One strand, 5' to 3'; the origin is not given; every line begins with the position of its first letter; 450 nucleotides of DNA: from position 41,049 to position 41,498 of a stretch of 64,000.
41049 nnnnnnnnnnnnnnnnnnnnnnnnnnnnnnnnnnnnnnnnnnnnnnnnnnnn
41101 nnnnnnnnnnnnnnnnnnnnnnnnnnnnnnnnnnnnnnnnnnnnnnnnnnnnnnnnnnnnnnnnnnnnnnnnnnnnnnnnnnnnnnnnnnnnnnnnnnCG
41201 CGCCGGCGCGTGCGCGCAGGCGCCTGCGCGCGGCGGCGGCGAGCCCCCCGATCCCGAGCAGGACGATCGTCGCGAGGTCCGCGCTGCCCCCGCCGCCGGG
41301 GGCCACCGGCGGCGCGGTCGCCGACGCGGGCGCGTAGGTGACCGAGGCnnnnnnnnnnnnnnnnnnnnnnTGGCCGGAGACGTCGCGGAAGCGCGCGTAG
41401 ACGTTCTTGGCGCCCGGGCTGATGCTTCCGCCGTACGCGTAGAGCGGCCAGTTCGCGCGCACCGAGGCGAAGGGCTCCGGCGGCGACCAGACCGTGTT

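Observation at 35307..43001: FkbH-like / ACP / GNAT / MaoC plus LolCDE-like ABC exporter plus beta-helix protein with PEP-CTERM-like tail: candidate glyceryl/acyl-lipid synthesis and export module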

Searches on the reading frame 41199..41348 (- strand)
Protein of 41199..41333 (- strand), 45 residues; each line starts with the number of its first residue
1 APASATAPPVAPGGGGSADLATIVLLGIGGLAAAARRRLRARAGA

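Call 10: search_protein_families(library=ncbifam, proteins=[window:41199-41333:-, window:41199-41348:-], max_evalue=10)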
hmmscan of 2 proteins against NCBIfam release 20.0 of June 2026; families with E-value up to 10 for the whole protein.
seq(45 aa): 1 family
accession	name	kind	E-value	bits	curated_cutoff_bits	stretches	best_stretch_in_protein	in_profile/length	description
TIGR02595.1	PEP_CTERM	domain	8.7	7.5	16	1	21-38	5-22/24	PEP-CTERM sorting domain-containing protein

seq(50 aa): 0 families
